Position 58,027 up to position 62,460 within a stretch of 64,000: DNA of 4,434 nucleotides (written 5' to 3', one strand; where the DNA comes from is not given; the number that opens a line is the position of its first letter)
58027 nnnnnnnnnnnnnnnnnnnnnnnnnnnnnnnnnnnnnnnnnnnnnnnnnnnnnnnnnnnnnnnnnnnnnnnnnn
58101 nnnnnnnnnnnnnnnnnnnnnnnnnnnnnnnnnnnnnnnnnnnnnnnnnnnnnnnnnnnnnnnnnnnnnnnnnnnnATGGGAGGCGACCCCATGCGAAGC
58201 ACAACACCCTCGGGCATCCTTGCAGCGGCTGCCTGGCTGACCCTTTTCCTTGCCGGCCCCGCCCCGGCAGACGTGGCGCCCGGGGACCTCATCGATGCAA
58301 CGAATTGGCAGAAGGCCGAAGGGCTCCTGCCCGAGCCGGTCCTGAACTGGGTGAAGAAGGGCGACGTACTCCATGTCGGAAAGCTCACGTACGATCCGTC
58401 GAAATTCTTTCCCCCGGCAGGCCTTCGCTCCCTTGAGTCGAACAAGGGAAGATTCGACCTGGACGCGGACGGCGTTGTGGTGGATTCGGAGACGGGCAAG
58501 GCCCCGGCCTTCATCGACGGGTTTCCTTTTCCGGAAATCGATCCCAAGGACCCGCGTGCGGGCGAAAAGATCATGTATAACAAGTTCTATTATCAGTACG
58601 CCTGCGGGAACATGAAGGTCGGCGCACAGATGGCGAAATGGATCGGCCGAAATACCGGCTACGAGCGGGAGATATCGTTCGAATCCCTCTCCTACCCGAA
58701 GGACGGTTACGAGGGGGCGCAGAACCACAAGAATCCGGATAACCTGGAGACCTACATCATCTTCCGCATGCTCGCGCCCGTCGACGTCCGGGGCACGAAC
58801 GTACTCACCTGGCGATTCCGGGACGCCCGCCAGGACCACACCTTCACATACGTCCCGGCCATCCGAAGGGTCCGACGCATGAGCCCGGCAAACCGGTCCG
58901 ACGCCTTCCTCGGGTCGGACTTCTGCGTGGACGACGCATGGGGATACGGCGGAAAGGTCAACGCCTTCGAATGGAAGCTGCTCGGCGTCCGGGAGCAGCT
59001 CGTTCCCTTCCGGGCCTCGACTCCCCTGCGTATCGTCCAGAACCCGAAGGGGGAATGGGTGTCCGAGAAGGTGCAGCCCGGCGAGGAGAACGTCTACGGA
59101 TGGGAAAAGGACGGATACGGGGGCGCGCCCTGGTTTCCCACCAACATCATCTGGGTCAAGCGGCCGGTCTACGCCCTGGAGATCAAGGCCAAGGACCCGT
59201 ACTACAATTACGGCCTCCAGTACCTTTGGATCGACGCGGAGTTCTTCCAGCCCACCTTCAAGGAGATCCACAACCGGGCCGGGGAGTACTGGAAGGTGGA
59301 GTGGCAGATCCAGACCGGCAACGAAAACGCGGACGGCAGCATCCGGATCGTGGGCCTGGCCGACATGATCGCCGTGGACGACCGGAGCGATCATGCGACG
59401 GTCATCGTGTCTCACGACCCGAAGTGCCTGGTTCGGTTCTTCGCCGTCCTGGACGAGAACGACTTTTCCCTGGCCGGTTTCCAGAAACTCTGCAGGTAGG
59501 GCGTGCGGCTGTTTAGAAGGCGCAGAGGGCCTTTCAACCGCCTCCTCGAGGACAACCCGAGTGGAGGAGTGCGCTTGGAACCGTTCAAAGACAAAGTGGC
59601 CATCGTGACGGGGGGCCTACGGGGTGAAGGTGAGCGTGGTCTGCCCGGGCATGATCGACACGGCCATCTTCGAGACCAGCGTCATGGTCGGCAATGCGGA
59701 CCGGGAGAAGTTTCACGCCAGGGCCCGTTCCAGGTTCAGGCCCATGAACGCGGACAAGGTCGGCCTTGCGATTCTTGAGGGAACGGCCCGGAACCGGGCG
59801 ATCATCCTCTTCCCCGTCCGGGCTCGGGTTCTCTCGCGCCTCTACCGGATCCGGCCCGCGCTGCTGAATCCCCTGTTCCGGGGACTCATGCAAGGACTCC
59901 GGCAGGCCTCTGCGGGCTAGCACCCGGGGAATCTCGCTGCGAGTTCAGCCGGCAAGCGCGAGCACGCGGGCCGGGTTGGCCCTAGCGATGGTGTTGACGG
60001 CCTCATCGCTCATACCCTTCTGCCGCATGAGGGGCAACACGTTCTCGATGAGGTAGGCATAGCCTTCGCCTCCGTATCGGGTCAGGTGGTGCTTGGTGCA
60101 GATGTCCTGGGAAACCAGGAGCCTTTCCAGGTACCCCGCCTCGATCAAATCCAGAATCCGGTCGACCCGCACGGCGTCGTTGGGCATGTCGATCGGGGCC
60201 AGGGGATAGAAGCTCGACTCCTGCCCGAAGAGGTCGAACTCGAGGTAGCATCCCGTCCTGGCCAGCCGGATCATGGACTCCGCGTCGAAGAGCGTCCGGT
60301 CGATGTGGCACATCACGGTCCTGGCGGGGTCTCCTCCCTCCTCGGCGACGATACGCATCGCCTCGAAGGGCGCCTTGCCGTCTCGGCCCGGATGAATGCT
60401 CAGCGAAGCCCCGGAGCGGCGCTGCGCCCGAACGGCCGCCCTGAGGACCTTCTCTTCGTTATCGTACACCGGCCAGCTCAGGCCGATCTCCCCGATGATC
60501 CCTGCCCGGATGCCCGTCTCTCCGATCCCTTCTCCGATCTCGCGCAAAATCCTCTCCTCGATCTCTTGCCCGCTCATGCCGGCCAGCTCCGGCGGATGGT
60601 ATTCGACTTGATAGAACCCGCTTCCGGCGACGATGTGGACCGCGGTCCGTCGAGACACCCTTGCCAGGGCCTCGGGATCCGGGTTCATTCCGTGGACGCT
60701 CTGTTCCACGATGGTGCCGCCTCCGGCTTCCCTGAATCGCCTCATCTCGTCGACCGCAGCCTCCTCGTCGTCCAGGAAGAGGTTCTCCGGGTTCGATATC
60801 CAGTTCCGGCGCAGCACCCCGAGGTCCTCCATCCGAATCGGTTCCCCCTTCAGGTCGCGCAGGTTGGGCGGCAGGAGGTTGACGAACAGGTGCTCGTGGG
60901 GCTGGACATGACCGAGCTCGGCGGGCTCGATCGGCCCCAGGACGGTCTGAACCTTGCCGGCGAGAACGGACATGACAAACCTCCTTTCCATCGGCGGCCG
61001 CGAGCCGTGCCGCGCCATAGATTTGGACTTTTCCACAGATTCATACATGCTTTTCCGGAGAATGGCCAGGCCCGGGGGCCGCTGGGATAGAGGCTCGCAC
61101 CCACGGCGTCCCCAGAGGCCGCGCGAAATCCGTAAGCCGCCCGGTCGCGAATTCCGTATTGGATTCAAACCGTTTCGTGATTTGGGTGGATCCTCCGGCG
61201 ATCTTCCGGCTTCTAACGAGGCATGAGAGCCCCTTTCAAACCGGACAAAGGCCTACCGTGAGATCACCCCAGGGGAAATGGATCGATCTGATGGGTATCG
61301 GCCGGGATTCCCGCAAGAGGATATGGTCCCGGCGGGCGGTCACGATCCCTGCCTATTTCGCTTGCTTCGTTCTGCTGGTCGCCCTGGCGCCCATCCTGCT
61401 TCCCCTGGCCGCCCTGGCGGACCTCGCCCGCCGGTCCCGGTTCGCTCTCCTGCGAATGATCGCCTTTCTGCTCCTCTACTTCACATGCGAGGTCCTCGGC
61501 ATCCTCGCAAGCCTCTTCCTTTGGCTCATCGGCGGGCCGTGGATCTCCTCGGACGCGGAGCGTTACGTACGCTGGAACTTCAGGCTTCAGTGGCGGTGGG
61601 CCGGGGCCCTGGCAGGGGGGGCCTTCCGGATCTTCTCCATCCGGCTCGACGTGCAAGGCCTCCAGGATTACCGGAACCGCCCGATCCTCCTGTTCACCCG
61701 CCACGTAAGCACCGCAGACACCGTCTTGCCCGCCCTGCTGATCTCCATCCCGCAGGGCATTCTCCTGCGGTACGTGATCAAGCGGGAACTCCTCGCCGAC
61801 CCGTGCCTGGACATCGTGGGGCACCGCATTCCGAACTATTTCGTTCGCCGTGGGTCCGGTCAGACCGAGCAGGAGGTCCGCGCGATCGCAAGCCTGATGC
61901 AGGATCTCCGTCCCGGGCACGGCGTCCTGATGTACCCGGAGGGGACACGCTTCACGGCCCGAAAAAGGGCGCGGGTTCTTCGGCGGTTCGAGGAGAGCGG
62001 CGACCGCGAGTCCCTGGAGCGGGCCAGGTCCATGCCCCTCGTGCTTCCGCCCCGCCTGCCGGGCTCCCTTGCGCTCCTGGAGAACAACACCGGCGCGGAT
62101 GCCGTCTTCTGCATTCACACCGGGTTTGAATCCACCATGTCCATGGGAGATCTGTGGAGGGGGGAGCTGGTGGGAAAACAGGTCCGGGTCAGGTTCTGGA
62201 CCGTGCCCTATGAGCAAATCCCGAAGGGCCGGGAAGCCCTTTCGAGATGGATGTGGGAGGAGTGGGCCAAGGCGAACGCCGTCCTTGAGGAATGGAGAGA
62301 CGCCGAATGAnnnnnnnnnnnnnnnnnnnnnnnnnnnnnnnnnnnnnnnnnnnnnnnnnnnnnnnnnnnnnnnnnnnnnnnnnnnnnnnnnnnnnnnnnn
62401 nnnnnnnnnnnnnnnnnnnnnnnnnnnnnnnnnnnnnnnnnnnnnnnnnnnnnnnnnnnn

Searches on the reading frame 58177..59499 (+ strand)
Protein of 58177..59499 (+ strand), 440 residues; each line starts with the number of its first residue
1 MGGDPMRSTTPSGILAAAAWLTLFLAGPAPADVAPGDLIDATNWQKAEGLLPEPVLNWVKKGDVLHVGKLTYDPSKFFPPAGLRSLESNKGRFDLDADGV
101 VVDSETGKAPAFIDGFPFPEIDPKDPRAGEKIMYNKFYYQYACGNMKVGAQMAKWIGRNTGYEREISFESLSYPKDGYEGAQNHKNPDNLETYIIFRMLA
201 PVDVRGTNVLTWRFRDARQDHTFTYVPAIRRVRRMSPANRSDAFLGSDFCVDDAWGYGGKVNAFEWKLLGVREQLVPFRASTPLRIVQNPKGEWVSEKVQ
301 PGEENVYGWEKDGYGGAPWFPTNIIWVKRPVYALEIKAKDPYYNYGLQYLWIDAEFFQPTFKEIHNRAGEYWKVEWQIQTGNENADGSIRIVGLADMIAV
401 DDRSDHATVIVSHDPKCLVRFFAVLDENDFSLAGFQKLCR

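Call 7: search_protein_families(library=pfam, proteins=[window:58177-59499:+], max_evalue=0.01)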
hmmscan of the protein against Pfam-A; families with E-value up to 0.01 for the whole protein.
window:58177-59499:+ (440 aa): 2 families
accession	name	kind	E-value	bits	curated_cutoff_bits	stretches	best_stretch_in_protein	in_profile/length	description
PF07044.18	DUF1329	-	2.4e-36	126.2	23.1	1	39-381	2-315/368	Protein of unknown function (DUF1329)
PF17131.11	LolA_like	-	1.5e-19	70.8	30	2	194-269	5-76/184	Outer membrane lipoprotein-sorting protein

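Call 48: search_protein_families(library=ncbifam, proteins=[window:58177-59499:+], max_evalue=0.001)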
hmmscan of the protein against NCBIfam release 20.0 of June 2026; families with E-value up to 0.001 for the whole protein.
window:58177-59499:+ (440 aa): 0 families

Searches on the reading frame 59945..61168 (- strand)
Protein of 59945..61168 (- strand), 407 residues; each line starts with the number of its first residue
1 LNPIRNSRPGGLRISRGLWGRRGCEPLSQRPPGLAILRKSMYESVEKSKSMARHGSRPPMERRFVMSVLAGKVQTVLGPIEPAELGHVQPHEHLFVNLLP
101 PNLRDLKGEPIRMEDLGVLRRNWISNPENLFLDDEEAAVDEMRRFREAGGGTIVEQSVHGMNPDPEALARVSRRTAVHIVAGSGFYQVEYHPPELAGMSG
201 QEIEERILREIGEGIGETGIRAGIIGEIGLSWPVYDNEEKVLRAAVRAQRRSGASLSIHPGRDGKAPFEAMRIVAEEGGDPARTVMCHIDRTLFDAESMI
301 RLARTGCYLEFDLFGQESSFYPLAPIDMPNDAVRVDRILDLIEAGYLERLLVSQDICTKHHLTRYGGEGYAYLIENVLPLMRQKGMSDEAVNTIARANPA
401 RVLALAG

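Call 7: search_protein_families(library=pfam, proteins=[window:59945-61168:-], max_evalue=0.01)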
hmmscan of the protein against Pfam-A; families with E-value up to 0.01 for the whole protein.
window:59945-61168:- (407 aa): 1 family
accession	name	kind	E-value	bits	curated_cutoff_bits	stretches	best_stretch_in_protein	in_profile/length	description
PF02126.24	PTE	-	1.4e-73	248.4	22.4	1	80-403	1-297/298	Phosphotriesterase family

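Call 48: search_protein_families(library=ncbifam, proteins=[window:59945-61168:-], max_evalue=0.001)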
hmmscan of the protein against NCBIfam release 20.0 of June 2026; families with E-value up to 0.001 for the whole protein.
window:59945-61168:- (407 aa): 3 families
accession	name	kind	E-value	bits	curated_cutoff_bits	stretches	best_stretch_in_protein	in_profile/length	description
NF007373.0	PRK09875.1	equivalog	2.3e-40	138.9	486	1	132-402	30-290/292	phosphotriesterase-related protein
NF041153.1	organophos_OPH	equivalog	2e-27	96.2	500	1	136-404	81-359/365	organophosphate hydrolase OPH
NF045706.1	PhFuoseLconase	equivalog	3e-14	52.9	630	1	133-405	43-326/332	phospho-furanose lactonase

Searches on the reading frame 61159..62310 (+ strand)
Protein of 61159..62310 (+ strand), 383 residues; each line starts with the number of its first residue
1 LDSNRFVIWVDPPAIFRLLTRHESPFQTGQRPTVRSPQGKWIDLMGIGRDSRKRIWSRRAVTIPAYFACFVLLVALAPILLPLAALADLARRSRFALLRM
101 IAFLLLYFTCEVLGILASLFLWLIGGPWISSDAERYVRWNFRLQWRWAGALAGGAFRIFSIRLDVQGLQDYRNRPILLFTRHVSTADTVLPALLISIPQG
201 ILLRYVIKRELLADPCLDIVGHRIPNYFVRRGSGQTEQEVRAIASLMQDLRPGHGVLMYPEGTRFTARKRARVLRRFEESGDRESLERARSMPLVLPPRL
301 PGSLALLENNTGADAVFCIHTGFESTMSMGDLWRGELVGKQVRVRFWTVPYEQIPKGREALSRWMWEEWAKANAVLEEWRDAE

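Call 40: search_protein_families(library=pfam, proteins=[window:61159-62310:+], max_evalue=0.001)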
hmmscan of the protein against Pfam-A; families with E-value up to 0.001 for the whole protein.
window:61159-62310:+ (383 aa): 1 family
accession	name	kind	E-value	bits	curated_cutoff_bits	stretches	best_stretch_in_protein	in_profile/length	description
PF01553.26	Acyltransferase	-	4.4e-08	33.5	23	1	163-270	2-108/132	Acyltransferase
